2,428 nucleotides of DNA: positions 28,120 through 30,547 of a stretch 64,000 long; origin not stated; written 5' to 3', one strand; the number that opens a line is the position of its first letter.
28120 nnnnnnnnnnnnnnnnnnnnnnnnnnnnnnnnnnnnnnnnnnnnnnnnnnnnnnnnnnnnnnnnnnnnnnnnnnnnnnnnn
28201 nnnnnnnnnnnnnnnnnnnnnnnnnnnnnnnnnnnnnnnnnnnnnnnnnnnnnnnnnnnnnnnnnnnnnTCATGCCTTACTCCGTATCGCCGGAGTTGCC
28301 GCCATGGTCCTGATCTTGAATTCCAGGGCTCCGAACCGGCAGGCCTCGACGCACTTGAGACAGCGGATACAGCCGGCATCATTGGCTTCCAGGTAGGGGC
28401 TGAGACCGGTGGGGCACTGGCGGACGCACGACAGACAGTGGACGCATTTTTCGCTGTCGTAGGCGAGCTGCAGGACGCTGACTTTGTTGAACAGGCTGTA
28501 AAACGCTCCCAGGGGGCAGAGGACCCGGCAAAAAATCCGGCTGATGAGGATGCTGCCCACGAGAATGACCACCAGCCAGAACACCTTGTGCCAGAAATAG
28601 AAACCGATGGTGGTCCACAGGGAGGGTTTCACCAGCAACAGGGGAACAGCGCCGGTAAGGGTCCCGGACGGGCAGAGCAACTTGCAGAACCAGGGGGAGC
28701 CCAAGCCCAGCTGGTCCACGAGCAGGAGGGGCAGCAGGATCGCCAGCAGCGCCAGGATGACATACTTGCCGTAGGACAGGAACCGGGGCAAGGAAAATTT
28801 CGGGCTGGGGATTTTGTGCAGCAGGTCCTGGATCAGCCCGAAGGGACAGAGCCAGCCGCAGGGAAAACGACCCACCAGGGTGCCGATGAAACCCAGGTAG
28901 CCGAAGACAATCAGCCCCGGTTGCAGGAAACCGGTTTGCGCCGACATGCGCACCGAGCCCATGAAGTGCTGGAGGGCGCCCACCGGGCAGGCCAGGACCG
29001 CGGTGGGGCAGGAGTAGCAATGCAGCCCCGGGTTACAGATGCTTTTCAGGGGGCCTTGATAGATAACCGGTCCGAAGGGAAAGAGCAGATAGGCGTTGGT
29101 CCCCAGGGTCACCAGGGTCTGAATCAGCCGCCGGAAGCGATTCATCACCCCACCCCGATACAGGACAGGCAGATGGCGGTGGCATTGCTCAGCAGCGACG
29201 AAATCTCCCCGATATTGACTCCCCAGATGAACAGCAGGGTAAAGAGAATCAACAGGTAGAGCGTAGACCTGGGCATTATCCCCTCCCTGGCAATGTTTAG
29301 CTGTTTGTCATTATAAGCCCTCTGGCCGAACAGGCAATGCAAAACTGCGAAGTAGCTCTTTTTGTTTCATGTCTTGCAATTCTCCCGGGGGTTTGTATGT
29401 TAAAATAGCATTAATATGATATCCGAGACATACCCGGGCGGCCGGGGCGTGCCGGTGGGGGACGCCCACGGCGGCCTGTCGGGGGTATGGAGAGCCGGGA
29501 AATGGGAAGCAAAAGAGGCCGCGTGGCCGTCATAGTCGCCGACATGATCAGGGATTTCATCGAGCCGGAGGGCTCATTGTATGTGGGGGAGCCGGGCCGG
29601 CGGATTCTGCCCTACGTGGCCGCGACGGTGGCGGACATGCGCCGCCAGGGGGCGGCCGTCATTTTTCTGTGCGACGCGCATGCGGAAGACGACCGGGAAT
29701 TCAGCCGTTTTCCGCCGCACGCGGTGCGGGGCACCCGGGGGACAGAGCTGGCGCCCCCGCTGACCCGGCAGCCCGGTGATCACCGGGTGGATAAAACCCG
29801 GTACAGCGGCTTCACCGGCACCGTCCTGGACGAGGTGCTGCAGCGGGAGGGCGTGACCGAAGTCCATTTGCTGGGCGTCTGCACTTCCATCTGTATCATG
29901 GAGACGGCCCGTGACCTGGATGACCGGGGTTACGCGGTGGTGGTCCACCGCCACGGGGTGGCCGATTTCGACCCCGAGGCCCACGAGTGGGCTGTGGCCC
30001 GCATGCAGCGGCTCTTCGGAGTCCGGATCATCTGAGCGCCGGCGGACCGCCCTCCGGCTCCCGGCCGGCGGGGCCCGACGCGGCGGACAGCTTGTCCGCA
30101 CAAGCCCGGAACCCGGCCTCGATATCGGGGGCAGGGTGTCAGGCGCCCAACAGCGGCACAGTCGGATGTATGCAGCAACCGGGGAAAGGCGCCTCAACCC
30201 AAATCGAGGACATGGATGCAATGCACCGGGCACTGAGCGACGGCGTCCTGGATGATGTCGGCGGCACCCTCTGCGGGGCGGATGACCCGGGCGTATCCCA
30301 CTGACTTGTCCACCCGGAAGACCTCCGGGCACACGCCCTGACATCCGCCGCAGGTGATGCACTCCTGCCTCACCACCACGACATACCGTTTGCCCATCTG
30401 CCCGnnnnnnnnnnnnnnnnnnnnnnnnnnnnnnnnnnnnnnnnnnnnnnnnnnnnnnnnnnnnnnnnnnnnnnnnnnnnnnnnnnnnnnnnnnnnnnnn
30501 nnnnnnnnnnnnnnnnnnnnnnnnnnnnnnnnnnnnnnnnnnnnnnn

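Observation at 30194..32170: Ferredoxin - PAS - ferredoxin - [2Fe-2S]ferredoxin::adenylate-cyclase module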

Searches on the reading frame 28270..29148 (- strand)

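Call 3: search_protein_families(library=pfam, proteins=[window:28270-29148:-], max_evalue=0.01)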
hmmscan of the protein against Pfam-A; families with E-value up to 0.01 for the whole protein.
window:28270-29148:- (292 aa): 12 families
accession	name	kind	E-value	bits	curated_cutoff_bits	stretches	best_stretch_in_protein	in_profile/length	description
PF12801.12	Fer4_5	-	2.9e-19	69.2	22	2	77-121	4-48/48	4Fe-4S binding domain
PF00037.32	Fer4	-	3.7e-10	39.6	21.1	2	230-248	3-21/24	4Fe-4S binding domain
PF12838.12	Fer4_7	-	7.9e-08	33.1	27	1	207-248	8-51/52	4Fe-4S dicluster domain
PF13187.11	Fer4_9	-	3e-06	27.6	27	1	207-248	8-50/52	4Fe-4S dicluster domain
PF12837.12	Fer4_6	-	1.1e-05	25.5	25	1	229-248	3-22/24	4Fe-4S binding domain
PF13237.11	Fer4_10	-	6.2e-05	23.3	25.5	1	230-270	4-52/53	4Fe-4S dicluster domain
PF14697.11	Fer4_21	-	0.00014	22.3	35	0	256-278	4-29/59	4Fe-4S dicluster domain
PF13746.11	Fer4_18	-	0.00066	20.3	27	1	233-271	59-96/114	4Fe-4S dicluster domain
PF12797.12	Fer4_2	-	0.00067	19.9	24.5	1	229-247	4-22/22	4Fe-4S binding domain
PF12798.12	Fer4_3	-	0.0035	18.5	27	0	260-274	1-15/15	4Fe-4S binding domain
PF12800.12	Fer4_4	-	0.0059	17.3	24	1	233-248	2-17/17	4Fe-4S binding domain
PF13484.11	Fer4_16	-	0.0071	17.5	30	0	260-284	2-25/66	4Fe-4S double cluster binding domain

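Call 4: search_protein_families(library=ncbifam, proteins=[window:28270-29148:-], max_evalue=0.01)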
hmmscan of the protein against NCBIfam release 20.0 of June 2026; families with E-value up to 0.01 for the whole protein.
window:28270-29148:- (292 aa): 26 families (the best 25 are shown)
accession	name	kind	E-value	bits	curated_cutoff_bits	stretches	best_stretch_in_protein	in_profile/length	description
NF007013.0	PRK09477.1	equivalog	1.2e-18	67.2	234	1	49-282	62-281/286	quinol dehydrogenase ferredoxin subunit NapH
TIGR02163.1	napH_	subfamily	2e-17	63.6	213.05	1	188-278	154-254/255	NapH/MauN family ferredoxin-type protein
NF046105.1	TransRegNosR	equivalog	6.2e-08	31.4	1000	1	96-266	500-661/680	transcriptional regulator NosR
TIGR02494.1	PFLE_PFLC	subfamily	6.5e-06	25.6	174.35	1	226-284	41-106/293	glycyl-radical enzyme activating protein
TIGR04041.1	activase_YjjW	hypoth_equivalog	1.7e-05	24.4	250.2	1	207-254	49-91/276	YjjW family glycine radical enzyme activase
NF007382.0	PRK09898.1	equivalog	2e-05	24.2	213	1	207-276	131-199/208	ferredoxin-like protein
TIGR02951.1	DMSO_dmsB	equivalog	2.4e-05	24.4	214.1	1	191-253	56-115/161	DMSO/selenate family reductase complex B subunit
NF005503.0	PRK07118.1-2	equivalog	3.6e-05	23.1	252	0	207-248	146-182/292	RnfABCDGE type electron transport complex subunit B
NF045874.1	Vhu_polyferre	exception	5.3e-05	22.1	600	1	205-272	36-101/381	F420-non-reducing hydrogenase associated-polyferredoxin VhuB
NF007658.0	PRK10330.1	equivalog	5.8e-05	22.6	260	0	256-282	85-111/181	electron transport protein HydN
TIGR04395.1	cutC_activ_rSAM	equivalog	8.4e-05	22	360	1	226-277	47-105/309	choline TMA-lyase-activating enzyme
TIGR03287.1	methan_mark_16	hypoth_equivalog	8.9e-05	21.1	363.95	1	226-282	295-354/391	methanogenesis marker 16 metalloprotein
NF043069.1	T4HPD_activ_SAM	equivalog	0.00019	20.9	425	1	227-277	45-99/299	trans-4-hydroxy-L-proline dehydratase activase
TIGR02745.1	ccoG_rdxA_fixG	equivalog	0.00024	20.2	316.7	1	233-270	231-267/435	cytochrome c oxidase accessory protein CcoG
NF040864.1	HgcB_ferredoxin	equivalog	0.00027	20.7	99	1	225-284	6-70/93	mercury methylation ferredoxin HgcB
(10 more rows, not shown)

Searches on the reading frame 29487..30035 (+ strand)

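Call 3: search_protein_families(library=pfam, proteins=[window:29487-30035:+], max_evalue=0.01)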
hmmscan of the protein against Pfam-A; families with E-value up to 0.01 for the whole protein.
window:29487-30035:+ (182 aa): 1 family
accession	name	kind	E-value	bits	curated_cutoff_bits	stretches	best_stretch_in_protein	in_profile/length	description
PF00857.26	Isochorismatase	-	4.8e-38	131.4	27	1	14-178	2-168/175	Isochorismatase domain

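Call 4: search_protein_families(library=ncbifam, proteins=[window:29487-30035:+], max_evalue=0.01)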
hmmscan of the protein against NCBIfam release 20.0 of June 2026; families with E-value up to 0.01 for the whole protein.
window:29487-30035:+ (182 aa): 4 families
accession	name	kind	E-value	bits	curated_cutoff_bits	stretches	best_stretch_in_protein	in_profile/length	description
NF050097.1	BiurAmidohydBiuH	equivalog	4e-16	59.1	370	1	80-173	108-201/221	biuret amidohydrolase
TIGR03614.1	RutB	equivalog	2.1e-12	47.2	377.95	1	81-178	109-207/226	pyrimidine utilization protein B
NF008517.0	PRK11440.1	equivalog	1.9e-09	37.7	195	1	45-172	38-170/188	hydrolase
NF008623.0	PRK11609.1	equivalog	4.2e-07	30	174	1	76-174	84-196/213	bifunctional nicotinamidase/pyrazinamidase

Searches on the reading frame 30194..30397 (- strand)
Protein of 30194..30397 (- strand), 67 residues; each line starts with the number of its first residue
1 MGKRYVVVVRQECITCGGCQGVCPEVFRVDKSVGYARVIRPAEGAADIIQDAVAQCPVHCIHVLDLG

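Call 3: search_protein_families(library=pfam, proteins=[window:30194-30397:-], max_evalue=0.01)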
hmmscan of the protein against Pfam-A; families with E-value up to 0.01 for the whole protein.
window:30194-30397:- (67 aa): 9 families
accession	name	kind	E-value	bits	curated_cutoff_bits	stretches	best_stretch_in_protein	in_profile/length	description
PF13370.11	Fer4_13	-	2.4e-12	47.8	24.5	1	10-63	3-58/58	4Fe-4S single cluster domain of Ferredoxin I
PF13459.11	Fer4_15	-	1e-08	36.2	22.4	1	6-63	1-66/66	4Fe-4S single cluster domain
PF13187.11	Fer4_9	-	4.4e-05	23.9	27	2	12-60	1-40/52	4Fe-4S dicluster domain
PF13183.11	Fer4_8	-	0.00023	22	27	1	11-56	3-54/68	4Fe-4S dicluster domain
PF14697.11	Fer4_21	-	0.0011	19.5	35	1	3-24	31-52/59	4Fe-4S dicluster domain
PF13237.11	Fer4_10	-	0.0013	19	25.5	1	7-40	3-22/53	4Fe-4S dicluster domain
PF12797.12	Fer4_2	-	0.0016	18.7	24.5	1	5-25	2-22/22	4Fe-4S binding domain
PF12800.12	Fer4_4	-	0.0067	17.2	24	1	12-24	3-15/17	4Fe-4S binding domain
PF13534.11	Fer4_17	-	0.0073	17.3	22.2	1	11-26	44-59/61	4Fe-4S dicluster domain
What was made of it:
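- Checked: 30194-30397, 67 aa: Fer4_13, E 2e-12 (all call 3).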

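Call 4: search_protein_families(library=ncbifam, proteins=[window:30194-30397:-], max_evalue=0.01)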
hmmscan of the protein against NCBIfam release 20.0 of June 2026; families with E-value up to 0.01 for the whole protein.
window:30194-30397:- (67 aa): 11 families
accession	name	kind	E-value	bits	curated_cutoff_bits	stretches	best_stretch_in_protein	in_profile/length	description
NF058577.1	FdxA_fam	equivalog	5.4e-05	23.3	65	1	7-24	32-49/52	4Fe-4S ferredoxin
NF004914.0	PRK06273.1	equivalog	0.0013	18.6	163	1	7-54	47-88/167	ferredoxin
NF040864.1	HgcB_ferredoxin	equivalog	0.0019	18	99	1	5-39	38-73/93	mercury methylation ferredoxin HgcB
TIGR01944.1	rnfB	subfamily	0.002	17.7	68.7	1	4-63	106-162/190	RnfABCDGE type electron transport complex subunit B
NF042909.1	FMH_DH_FwdF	exception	0.002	17.3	375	1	7-62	221-267/336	tungsten-dependent formylmethanofuran dehydrogenase subunit FwdF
NF006391.0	PRK08640.1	equivalog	0.0027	16.6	244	1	11-37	153-179/254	succinate dehydrogenase iron-sulfur subunit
NF045480.1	FdxA_Actino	equivalog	0.0031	17.8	125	1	2-24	29-51/107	ferredoxin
TIGR00314.1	cdhA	equivalog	0.0032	15.3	781.3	1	6-38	394-426/784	CO dehydrogenase/acetyl-CoA synthase complex subunit alpha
NF003475.0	PRK05113.1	equivalog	0.0038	17.1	203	1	5-65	107-164/190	electron transport complex subunit RsxB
NF038355.1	FDH3_beta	equivalog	0.0042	17.1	240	1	8-60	7-57/180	formate dehydrogenase FDH3 subunit beta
NF004546.0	PRK05888.3-3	equivalog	0.0071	15.8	260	1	1-25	97-121/196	NADH-quinone oxidoreductase subunit NuoI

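Call 65: search_protein_families(library=padloc, proteins=[window:30194-30397:-], max_evalue=0.01)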
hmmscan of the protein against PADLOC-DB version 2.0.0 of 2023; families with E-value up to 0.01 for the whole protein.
window:30194-30397:- (67 aa): 0 families

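Call 79: search_protein_families(library=pfam, proteins=[P0125], max_evalue=0.001)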
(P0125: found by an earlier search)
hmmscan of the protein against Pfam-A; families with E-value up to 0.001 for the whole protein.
P0125 (394 aa): 8 families
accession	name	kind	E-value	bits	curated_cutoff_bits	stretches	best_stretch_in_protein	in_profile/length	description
PF00211.25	Guanylate_cyc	-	1e-22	81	21.9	1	120-278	7-160/183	Adenylate and Guanylate cyclase catalytic domain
PF13370.11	Fer4_13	-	4.3e-13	50.2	24.5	1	338-390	4-58/58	4Fe-4S single cluster domain of Ferredoxin I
PF00111.32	Fer2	-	1.2e-10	41.6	21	1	8-84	5-76/77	2Fe-2S iron-sulfur cluster binding domain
PF13459.11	Fer4_15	-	3.6e-06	28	22.4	1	337-390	5-66/66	4Fe-4S single cluster domain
PF00037.32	Fer4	-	0.00025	21.2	21.1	1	333-352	1-20/24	4Fe-4S binding domain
PF13237.11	Fer4_10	-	0.00048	20.4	25.5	1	333-376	2-34/53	4Fe-4S dicluster domain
PF12797.12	Fer4_2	-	0.00059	20.1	24.5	1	333-352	3-22/22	4Fe-4S binding domain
PF12838.12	Fer4_7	-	0.00093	20.1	27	1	331-351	29-49/52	4Fe-4S dicluster domain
